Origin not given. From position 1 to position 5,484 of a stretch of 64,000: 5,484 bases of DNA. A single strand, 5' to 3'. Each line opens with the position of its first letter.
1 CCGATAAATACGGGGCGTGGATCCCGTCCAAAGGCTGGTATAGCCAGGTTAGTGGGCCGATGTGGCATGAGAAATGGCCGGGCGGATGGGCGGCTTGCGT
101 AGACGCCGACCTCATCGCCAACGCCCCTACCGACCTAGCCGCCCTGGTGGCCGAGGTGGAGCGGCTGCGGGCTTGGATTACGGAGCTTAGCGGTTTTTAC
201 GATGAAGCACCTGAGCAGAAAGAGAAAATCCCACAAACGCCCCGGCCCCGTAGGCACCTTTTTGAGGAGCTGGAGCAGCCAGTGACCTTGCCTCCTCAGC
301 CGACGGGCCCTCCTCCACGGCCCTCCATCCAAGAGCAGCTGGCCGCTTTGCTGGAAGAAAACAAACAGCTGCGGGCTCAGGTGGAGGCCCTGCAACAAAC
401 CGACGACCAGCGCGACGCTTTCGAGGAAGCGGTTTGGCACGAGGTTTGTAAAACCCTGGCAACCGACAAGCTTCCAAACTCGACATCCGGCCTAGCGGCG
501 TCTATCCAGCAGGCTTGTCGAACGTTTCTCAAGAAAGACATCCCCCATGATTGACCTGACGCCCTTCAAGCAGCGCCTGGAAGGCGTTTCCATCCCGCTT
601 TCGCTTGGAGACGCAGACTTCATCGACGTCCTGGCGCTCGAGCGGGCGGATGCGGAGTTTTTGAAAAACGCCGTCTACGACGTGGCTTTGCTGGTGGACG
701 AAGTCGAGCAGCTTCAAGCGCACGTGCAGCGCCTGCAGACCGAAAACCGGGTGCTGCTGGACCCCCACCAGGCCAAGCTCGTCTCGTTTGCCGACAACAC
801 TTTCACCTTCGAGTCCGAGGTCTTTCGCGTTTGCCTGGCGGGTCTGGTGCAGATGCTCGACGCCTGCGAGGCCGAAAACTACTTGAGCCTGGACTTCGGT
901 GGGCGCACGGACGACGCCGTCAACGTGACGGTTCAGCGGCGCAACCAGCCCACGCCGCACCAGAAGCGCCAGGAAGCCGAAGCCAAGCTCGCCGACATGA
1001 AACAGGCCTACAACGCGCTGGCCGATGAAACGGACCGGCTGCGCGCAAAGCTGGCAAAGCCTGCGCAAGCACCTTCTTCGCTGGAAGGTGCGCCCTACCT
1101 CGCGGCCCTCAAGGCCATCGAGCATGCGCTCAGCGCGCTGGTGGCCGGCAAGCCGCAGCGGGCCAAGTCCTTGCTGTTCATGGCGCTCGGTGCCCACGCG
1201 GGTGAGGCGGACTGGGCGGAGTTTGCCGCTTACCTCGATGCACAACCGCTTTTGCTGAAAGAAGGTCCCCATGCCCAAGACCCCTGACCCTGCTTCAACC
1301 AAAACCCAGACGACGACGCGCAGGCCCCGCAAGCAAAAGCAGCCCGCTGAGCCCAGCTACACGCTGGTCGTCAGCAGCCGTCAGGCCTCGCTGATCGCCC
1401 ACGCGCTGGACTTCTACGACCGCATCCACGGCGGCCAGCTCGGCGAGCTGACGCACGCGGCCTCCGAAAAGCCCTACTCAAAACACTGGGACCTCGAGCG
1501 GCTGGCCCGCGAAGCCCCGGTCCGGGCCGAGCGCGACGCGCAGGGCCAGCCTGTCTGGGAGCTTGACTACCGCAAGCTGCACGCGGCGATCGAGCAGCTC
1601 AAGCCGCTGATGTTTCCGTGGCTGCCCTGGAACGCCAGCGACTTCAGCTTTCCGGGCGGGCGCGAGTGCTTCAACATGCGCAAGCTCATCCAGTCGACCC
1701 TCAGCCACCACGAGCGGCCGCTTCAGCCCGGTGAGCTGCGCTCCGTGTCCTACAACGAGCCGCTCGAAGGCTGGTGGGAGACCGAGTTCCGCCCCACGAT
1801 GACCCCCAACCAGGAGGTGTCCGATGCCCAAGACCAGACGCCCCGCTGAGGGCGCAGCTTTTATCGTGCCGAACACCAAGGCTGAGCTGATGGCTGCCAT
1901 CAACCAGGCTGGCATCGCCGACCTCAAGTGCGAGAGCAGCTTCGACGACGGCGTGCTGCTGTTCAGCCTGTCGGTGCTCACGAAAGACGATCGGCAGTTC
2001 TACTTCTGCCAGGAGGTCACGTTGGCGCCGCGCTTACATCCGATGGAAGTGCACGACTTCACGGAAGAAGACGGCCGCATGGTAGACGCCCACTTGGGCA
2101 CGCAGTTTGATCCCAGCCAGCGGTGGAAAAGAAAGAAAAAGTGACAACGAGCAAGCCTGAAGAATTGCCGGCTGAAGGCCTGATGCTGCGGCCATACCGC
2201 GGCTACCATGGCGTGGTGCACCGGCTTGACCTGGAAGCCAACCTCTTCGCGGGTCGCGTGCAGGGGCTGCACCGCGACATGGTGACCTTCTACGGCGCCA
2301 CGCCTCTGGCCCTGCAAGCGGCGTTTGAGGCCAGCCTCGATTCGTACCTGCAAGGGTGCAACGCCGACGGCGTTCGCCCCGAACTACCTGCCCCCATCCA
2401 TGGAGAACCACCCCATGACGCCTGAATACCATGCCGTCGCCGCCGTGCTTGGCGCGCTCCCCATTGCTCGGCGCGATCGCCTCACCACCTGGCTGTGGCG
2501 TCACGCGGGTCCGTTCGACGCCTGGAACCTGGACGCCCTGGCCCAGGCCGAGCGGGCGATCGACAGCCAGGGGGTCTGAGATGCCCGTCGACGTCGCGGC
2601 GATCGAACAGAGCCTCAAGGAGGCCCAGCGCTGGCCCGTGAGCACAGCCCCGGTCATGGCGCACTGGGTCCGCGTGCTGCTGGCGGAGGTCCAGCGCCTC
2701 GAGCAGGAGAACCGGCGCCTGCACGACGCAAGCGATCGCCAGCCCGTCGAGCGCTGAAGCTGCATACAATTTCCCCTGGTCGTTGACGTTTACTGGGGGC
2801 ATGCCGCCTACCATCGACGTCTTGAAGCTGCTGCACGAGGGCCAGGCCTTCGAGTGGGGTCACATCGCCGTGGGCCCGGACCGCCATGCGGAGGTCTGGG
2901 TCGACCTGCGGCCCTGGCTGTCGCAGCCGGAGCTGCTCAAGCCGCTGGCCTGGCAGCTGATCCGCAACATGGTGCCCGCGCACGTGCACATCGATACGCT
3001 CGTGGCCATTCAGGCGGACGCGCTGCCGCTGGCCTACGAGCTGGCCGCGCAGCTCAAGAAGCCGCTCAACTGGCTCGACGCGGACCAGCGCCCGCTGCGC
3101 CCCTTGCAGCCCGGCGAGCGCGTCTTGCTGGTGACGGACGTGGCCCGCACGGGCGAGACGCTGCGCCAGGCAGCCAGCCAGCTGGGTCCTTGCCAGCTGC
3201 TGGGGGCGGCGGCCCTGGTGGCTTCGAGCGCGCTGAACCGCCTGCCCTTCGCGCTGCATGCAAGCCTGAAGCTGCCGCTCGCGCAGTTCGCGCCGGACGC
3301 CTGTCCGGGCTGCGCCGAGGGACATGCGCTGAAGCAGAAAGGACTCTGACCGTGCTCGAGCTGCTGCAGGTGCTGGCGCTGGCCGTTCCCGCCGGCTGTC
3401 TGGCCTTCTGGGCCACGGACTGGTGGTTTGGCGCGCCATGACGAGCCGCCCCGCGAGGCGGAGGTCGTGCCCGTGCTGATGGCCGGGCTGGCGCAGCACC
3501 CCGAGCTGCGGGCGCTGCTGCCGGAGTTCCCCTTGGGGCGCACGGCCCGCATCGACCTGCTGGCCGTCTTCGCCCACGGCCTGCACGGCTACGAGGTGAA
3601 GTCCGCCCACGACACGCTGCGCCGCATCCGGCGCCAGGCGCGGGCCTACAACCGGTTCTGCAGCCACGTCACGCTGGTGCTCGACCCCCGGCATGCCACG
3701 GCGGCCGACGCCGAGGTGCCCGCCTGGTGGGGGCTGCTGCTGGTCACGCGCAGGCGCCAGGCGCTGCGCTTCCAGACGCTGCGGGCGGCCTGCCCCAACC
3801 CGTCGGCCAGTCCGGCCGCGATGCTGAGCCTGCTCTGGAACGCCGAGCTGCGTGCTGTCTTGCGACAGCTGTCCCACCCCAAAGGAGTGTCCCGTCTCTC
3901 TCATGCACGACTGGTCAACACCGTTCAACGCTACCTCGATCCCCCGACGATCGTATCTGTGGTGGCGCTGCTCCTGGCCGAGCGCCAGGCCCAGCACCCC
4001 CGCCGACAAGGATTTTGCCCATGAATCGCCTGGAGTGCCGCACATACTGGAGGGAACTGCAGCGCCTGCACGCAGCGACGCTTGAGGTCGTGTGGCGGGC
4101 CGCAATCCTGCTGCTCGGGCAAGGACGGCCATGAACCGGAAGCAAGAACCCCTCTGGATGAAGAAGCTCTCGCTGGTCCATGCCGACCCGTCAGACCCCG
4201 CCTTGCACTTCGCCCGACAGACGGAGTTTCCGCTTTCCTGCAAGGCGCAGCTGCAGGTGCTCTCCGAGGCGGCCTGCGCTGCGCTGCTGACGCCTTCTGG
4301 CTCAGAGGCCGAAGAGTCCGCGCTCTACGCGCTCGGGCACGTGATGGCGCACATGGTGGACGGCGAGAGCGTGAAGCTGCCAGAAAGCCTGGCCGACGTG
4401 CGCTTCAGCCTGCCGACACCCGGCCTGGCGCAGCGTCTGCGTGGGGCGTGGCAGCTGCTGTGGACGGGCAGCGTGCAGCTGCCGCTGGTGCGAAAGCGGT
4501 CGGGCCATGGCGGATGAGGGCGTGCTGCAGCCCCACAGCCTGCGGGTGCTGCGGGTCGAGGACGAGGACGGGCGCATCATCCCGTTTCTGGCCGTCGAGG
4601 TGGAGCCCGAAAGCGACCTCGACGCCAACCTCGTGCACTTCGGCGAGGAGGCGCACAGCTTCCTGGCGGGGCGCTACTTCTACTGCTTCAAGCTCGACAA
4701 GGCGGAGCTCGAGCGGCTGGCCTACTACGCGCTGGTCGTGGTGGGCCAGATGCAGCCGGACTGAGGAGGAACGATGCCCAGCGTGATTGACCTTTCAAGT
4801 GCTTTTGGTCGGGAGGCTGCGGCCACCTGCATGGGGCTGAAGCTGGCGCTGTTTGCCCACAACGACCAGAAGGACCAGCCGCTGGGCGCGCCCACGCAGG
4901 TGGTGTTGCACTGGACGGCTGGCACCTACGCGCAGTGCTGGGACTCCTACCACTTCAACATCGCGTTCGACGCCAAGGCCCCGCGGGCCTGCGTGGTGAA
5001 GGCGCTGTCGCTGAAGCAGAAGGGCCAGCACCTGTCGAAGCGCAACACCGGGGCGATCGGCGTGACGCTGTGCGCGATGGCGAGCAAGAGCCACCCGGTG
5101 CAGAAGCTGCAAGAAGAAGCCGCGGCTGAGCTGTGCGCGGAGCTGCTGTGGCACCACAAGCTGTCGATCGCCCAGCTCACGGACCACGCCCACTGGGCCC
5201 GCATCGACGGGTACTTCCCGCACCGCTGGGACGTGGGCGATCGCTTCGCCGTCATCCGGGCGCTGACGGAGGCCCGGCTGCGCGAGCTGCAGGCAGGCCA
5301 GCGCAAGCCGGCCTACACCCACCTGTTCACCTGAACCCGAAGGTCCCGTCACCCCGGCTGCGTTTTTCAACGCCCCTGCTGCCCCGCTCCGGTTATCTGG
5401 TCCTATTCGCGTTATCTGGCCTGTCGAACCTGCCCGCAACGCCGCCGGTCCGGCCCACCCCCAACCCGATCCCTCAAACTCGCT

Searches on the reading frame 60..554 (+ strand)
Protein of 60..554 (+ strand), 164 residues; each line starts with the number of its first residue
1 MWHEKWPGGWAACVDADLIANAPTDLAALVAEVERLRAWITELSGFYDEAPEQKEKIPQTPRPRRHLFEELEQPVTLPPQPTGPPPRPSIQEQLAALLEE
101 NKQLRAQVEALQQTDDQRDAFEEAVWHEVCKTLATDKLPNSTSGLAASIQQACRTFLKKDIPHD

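Call 29: search_protein_families(library=pfam, proteins=[window:60-554:+], max_evalue=0.001)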
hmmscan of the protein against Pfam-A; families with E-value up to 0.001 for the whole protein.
window:60-554:+ (164 aa): 0 families

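Call 30: search_protein_families(library=phrogs, proteins=[window:60-554:+], max_evalue=0.001)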
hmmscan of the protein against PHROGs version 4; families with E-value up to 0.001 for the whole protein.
window:60-554:+ (164 aa): 2 families
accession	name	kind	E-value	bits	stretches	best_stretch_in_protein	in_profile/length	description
phrog_722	-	unknown function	8.7e-10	39.7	1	14-134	111-189/198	-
phrog_2658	-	other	0.00097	20.4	0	90-116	92-118/126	hol-like chemotaxis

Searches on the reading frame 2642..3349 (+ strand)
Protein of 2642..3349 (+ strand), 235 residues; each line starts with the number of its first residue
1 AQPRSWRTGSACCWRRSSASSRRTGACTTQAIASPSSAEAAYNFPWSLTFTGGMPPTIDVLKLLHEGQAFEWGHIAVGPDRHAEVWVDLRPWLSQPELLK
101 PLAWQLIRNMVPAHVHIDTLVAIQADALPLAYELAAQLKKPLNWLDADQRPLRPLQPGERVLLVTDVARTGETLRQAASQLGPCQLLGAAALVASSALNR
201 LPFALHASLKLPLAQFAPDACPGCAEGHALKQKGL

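Call 29: search_protein_families(library=pfam, proteins=[window:2642-3349:+], max_evalue=0.001)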
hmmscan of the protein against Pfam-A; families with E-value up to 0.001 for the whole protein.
window:2642-3349:+ (235 aa): 1 family
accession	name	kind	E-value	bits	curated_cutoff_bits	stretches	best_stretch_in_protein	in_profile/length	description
PF00156.33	Pribosyltran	-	1.7e-08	34.4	26.3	1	100-186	16-115/158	Phosphoribosyl transferase domain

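Call 30: search_protein_families(library=phrogs, proteins=[window:2642-3349:+], max_evalue=0.001)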
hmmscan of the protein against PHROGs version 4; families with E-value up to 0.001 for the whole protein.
window:2642-3349:+ (235 aa): 0 families

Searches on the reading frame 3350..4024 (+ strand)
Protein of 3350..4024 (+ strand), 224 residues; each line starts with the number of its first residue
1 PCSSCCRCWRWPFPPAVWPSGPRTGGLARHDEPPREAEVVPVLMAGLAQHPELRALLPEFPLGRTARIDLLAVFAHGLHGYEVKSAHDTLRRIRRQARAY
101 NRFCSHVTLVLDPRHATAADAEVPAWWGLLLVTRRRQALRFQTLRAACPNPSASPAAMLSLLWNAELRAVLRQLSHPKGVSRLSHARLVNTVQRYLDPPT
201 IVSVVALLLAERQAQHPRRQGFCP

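Call 29: search_protein_families(library=pfam, proteins=[window:3350-4024:+], max_evalue=0.001)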
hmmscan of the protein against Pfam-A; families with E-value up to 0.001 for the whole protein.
window:3350-4024:+ (224 aa): 0 families

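Call 30: search_protein_families(library=phrogs, proteins=[window:3350-4024:+], max_evalue=0.001)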
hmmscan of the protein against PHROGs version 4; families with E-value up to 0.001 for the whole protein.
window:3350-4024:+ (224 aa): 3 families
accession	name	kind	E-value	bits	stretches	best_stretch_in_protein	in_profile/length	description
phrog_984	-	unknown function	5.2e-26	92.9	1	65-182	40-169/230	-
phrog_5429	-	DNA, RNA and nucleotide metabolism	1.6e-05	25.9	1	65-162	49-157/176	DNA repair protein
phrog_14517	-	unknown function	0.00027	21.5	1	77-165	59-149/296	-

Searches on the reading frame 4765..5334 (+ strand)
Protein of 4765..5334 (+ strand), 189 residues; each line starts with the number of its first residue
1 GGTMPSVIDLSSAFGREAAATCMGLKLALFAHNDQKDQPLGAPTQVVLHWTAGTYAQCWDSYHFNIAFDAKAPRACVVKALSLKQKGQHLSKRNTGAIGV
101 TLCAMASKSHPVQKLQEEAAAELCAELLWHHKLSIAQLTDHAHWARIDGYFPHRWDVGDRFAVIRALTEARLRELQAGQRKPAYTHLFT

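Call 29: search_protein_families(library=pfam, proteins=[window:4765-5334:+], max_evalue=0.001)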
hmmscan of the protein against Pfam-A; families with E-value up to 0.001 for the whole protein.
window:4765-5334:+ (189 aa): 1 family
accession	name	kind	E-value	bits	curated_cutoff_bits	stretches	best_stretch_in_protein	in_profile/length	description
PF01510.30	Amidase_2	-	9e-08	33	26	1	42-145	4-123/131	N-acetylmuramoyl-L-alanine amidase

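Call 30: search_protein_families(library=phrogs, proteins=[window:4765-5334:+], max_evalue=0.001)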
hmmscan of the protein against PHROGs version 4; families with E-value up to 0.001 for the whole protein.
window:4765-5334:+ (189 aa): 6 families
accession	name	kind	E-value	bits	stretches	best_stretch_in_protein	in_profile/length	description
phrog_5867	-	lysis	2.9e-11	42.8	1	35-149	476-597/1029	endolysin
phrog_1493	-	lysis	6.4e-10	39.7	1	33-163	24-162/394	endolysin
phrog_9611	-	lysis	4.1e-06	27.6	1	43-155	23-151/246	endolysin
phrog_2588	-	unknown function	2e-05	24.3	1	42-110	397-460/915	-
phrog_833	-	lysis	0.0001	23.1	1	86-156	79-153/294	endolysin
phrog_15001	-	lysis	0.00042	20.5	1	86-147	99-163/367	endolysin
